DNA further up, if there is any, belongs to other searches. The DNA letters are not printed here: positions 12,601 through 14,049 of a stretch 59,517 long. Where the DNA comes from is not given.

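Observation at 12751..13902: Stand-alone, divergent AlaRS catalytic-core paralog (383 aa)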

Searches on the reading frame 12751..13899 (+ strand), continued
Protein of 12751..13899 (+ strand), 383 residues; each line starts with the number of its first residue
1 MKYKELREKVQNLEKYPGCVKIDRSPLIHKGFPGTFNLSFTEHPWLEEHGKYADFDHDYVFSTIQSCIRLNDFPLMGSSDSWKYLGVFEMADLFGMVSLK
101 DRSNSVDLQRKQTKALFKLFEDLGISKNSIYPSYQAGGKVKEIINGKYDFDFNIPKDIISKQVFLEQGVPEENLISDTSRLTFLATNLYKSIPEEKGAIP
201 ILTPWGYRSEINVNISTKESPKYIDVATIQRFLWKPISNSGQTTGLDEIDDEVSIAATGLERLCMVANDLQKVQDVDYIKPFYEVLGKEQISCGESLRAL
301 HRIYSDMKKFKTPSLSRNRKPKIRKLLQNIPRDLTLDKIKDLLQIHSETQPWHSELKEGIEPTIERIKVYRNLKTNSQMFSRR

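Call 46: search_solved_structures(query=A3, max_evalue=1, show_alignments=2)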
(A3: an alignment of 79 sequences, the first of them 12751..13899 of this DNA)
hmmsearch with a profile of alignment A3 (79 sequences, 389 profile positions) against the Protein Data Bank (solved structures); distinct sequences matched with E-value up to 1: 50.
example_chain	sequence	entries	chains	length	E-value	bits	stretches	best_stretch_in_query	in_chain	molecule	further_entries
9x2i_A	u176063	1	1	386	5e-17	65.2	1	66-368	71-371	Alanine--tRNA ligase, cytoplasmic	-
9x2h_A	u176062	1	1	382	5e-17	65.2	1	66-368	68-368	Alanine--tRNA ligase, cytoplasmic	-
9x2j_A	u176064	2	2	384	5.1e-17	65.2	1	66-367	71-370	Alanine--tRNA ligase, cytoplasmic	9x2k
5knn_A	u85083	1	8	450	7.5e-17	64.7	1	66-368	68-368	Alanine--tRNA ligase, cytoplasmic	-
9jdn_A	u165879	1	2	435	7.9e-17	64.6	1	64-378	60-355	Alanine--tRNA ligase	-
4xem_A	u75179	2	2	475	8.8e-17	64.4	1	66-368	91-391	Alanine--tRNA ligase, cytoplasmic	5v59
9jc7_A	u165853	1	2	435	1.2e-16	64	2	204-378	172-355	Alanine--tRNA ligase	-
4xeo_A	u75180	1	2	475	3e-16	62.7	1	66-368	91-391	Alanine--tRNA ligase, cytoplasmic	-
1riq_A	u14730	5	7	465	4.1e-16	62.2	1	4-367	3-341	Alanyl-tRNA synthetase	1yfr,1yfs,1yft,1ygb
3htz_A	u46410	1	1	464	6.4e-16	61.6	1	5-367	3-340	Alanyl-tRNA synthetase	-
3hxu_A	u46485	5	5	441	1.7e-10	43.7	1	161-343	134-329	Alanyl-tRNA synthetase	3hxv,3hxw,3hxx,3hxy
3hxz_A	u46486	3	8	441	1.8e-10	43.6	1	161-343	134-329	Alanyl-tRNA synthetase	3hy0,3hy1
2ztg_A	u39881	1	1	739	1.4e-09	40.7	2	65-135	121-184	Alanyl-tRNA synthetase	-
3wqy_A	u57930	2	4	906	3e-09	39.6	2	65-135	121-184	Alanine--tRNA ligase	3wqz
2zze_A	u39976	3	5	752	1.4e-08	37.4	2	68-138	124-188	Alanyl-tRNA synthetase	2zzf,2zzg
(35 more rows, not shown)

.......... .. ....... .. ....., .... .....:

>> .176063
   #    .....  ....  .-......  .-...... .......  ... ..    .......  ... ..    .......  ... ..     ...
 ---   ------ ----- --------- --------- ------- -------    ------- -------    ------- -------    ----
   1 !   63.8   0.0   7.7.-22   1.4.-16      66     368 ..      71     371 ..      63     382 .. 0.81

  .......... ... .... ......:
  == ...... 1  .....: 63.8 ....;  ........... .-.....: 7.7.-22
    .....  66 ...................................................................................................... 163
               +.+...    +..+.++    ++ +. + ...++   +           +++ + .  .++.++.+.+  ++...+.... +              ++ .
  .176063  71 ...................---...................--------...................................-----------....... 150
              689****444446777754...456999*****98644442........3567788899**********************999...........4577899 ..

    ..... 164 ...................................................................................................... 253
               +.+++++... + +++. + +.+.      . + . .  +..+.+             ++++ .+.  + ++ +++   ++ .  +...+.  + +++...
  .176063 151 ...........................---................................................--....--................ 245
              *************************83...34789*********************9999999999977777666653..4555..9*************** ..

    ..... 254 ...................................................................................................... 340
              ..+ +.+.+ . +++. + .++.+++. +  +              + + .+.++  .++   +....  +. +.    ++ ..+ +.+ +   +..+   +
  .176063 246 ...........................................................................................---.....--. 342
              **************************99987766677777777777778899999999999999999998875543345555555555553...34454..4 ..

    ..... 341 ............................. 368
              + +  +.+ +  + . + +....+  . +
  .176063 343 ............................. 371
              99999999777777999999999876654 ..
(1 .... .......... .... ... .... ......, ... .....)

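Call 50: find_related_loci(query=A1, collection=genome_contigs, flank=10000)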
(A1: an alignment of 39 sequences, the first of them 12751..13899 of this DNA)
Query A1 (383 aa) in genome_contigs; peptide patterns used: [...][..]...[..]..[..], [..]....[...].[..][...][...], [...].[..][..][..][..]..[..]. (x = any residue, [..] = any of these).
95 stretches matched a pattern; 39 encode a relative of the query (tblastn E <= 1e-3); 38 distinct loci.
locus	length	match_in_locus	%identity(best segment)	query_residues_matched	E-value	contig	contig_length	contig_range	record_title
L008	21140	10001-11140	54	1-381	9e-137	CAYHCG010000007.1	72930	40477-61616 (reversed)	MAG TPA_asm: Candidatus Woesearchaeota archaeon isolate ERP119705_co10_239 genome assembly, contig: NODE_194_length_7293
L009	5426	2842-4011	55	1-371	7e-137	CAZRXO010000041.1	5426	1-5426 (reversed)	MAG TPA_asm: Candidatus Woesearchaeota archaeon isolate SRP178699_co3_436 genome assembly, contig: NODE_14776_length_542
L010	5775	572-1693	54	1-374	2e-134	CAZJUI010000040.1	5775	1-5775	MAG TPA_asm: Candidatus Woesearchaeota archaeon isolate binchicken_co38_527 genome assembly, contig: NODE_29270_length_5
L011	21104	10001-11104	54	1-371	2e-132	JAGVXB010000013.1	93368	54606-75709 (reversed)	Candidatus Pacearchaeota archaeon isolate RIFCSPHIGHO2_01_FULL_34_23 rifcsphigho2_01_scaffold_1490, whole genome shotgun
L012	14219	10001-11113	53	1-374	5e-128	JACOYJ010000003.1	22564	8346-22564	MAG: Candidatus Pacearchaeota archaeon isolate NC_groundwater_176_Ag_S-0.1um_34_9 S4_GD2017_2_S1_scaffold_1411, whole ge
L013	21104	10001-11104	52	1-371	6e-128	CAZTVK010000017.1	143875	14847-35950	MAG TPA_asm: uncultured Methanosarcinales archaeon isolate binchicken_co165_273 genome assembly, contig: k141_347070, wh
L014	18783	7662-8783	52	1-374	2e-127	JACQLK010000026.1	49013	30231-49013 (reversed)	MAG: Candidatus Pacearchaeota archaeon isolate NC_groundwater_1201_Ag_S-0.1um_38_135 S_p1_S3_coassembly_k141_2169704, wh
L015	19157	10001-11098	53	1-374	2e-127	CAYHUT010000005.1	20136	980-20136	MAG TPA_asm: Candidatus Woesearchaeota archaeon isolate ERP119705_co15_514 genome assembly, contig: NODE_2549_length_201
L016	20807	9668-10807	50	1-370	2e-122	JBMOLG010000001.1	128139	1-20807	MAG: Nanoarchaeota archaeon isolate Betzabe_MAG018 MAG018_1, whole genome shotgun sequence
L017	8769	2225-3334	49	1-376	1e-116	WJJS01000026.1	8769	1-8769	MAG: Candidatus Woesearchaeota archaeon isolate Bin_272 k141_3062443, whole genome shotgun sequence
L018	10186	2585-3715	47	1-370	2e-113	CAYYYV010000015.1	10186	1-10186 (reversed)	MAG TPA_asm: Candidatus Woesearchaeota archaeon isolate binchicken_co51_34 genome assembly, contig: NODE_2467_length_101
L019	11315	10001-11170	48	1-373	4e-108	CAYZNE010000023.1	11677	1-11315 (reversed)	MAG TPA_asm: uncultured Methanosarcinales archaeon isolate binchicken_co243_25 genome assembly, contig: NODE_4887_length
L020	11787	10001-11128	46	1-370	2e-107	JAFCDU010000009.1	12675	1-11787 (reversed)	Candidatus Pacearchaeota archaeon isolate Meg22_1012_Bin_115 Meg22_1012_Bin_115_scaffold_15729, whole genome shotgun seq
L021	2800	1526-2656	45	1-370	7e-111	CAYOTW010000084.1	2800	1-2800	MAG TPA_asm: Candidatus Woesearchaeota archaeon isolate SRP332253_co1_15 genome assembly, contig: NODE_53949_length_2800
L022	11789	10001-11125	47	1-370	8e-106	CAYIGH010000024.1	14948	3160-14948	MAG TPA_asm: Candidatus Woesearchaeota archaeon isolate ERP119705_co24_289 genome assembly, contig: NODE_4923_length_149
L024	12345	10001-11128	46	1-370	5e-104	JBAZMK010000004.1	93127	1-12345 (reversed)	MAG: Candidatus Pacearchaeota archaeon isolate SO_2017_LW4_40 scaffold_738_c1_LW137-91_2017, whole genome shotgun sequen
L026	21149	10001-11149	40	1-371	2e-98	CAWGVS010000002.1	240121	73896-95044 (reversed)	MAG: uncultured Candidatus Rokubacteria bacterium isolate MFD02242.bin.2.73 genome assembly, contig: contig_11888, whole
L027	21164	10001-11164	40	1-376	1e-97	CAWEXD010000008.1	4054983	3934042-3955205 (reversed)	MAG: uncultured Candidatus Rokubacteria bacterium isolate MFD06229.bin.1.275 genome assembly, contig: contig_3626, whole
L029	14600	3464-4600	40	3-370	4e-92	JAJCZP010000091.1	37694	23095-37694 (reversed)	MAG: Deltaproteobacteria bacterium isolate OFTM125 OFTM125_90, whole genome shotgun sequence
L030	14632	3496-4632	37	1-371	3e-83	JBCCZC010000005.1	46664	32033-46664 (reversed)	MAG: Pseudomonadota bacterium isolate P01_F01_bin.26 k141_1919493_length_46664_cov_24.6783, whole genome shotgun sequenc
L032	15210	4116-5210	35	5-367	4e-63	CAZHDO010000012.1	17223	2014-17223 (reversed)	MAG TPA_asm: uncultured Candidatus Saccharibacteria bacterium isolate SRP284006_co1_584 genome assembly, contig: NODE_56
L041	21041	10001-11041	30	22-371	2e-33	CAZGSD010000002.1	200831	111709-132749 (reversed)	MAG TPA_asm: uncultured Candidatus Peribacteria bacterium isolate SRP189682_co1_234 genome assembly, contig: NODE_32_len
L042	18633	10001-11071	30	1-356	1e-42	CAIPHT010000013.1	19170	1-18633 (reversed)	Candidatus Vogelbacteria bacterium isolate MJ-2014_bin-1736 genome assembly, contig: bin-1736:13/20, whole genome shotgu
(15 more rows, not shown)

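Call 53: search_protein_families(library=pfam, proteins=[L014:13833-15623:-, L027:9209-11182:+, L024:9887-11203:+, L029:3359-4624:+], max_evalue=0.01)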
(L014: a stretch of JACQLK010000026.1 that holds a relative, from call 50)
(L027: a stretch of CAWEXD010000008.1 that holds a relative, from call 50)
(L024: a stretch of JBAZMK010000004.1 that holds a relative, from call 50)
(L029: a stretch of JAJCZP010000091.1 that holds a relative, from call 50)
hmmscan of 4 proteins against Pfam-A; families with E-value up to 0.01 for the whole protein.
L014:13833-15623:- (597 aa): 2 families
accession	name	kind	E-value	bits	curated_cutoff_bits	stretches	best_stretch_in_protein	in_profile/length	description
PF01411.24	tRNA-synt_2c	-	1.1e-138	463.7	30.3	1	6-461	2-450/552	tRNA synthetases class II (A)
PF07973.19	tRNA_SAD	-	1.5e-15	57.3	24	1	550-592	1-43/44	Threonyl and Alanyl tRNA synthetase second additional domain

L027:9209-11182:+ (658 aa): 0 families

L024:9887-11203:+ (439 aa): 1 family
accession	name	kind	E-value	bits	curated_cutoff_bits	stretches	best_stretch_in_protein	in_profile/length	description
PF23152.1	GDH_2nd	-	0.001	19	27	1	249-367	34-151/225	NAD-specific glutamate dehydrogenase, second domain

L029:3359-4624:+ (422 aa): 0 families

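Call 67: search_protein_families(library=pfam, proteins=[L026:7533-9998:+, L026:11771-13375:-, L027:11286-12278:+, L042:8693-9994:+, L042:8142-8684:+, L041:9314-9892:+, L041:8746-9321:+, L030:4715-5581:-, L030:1223-2569:+, L032:5411-6946:+], max_evalue=0.001)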
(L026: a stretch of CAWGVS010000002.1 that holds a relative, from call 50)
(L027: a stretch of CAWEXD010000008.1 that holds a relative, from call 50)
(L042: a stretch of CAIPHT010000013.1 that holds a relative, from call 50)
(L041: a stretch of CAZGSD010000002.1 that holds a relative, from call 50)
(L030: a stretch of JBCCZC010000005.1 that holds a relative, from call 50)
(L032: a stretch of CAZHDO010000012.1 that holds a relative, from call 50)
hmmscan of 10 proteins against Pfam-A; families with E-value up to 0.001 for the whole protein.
L026:7533-9998:+ (822 aa): 0 families

L026:11771-13375:- (535 aa): 0 families

L027:11286-12278:+ (331 aa): 0 families

L042:8693-9994:+ (434 aa): 3 families
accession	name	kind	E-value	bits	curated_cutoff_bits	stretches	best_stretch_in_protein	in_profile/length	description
PF13393.11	tRNA-synt_His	-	1.2e-39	136.8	25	1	17-325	1-308/308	Histidyl-tRNA synthetase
PF03129.25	HGTP_anticodon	-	1.1e-15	58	21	1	346-432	4-93/94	Anticodon binding domain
PF00587.30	tRNA-synt_2b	-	2.4e-12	47.7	29.3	1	76-284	2-126/179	tRNA synthetase class II core domain (G, H, P, S and T)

L042:8142-8684:+ (181 aa): 1 family
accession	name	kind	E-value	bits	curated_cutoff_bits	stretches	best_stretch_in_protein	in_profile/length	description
PF10502.14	Peptidase_S26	-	1.5e-38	132.8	22.9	1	10-164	3-167/168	Signal peptidase, peptidase S26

L041:9314-9892:+ (193 aa): 2 families
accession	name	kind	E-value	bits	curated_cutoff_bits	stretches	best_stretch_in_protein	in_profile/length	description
PF01864.22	CarS-like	-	1.2e-27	97.5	22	1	7-193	3-175/175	CDP-archaeol synthase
PF01148.25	CTP_transf_1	-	0.00078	19.8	24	1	57-130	169-230/264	Cytidylyltransferase family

L041:8746-9321:+ (192 aa): 1 family
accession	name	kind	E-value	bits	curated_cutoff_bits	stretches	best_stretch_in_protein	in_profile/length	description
PF01066.26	CDP-OH_P_transf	-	1.7e-10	42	22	1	33-179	3-151/152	CDP-alcohol phosphatidyltransferase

L030:4715-5581:- (289 aa): 0 families

L030:1223-2569:+ (449 aa): 1 family
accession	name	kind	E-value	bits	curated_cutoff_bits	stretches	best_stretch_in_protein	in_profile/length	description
PF04116.19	FA_hydroxylase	-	9e-30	104.2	31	1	124-257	1-132/132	Fatty acid hydroxylase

L032:5411-6946:+ (512 aa): 0 families

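Call 76: find_encoding_contigs(protein=P0147, flank=3000, max_places=4)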
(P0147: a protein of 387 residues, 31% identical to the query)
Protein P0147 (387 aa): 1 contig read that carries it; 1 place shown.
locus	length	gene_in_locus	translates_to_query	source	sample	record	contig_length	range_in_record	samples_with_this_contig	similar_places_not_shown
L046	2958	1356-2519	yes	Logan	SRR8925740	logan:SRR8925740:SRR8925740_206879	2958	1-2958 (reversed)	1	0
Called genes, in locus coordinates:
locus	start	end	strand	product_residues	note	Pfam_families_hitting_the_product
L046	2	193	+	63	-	?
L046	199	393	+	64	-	-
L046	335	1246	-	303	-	PF01745:IPT, PF01715:IPPT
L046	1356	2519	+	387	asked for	PF01411:tRNA-synt_2c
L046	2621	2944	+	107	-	-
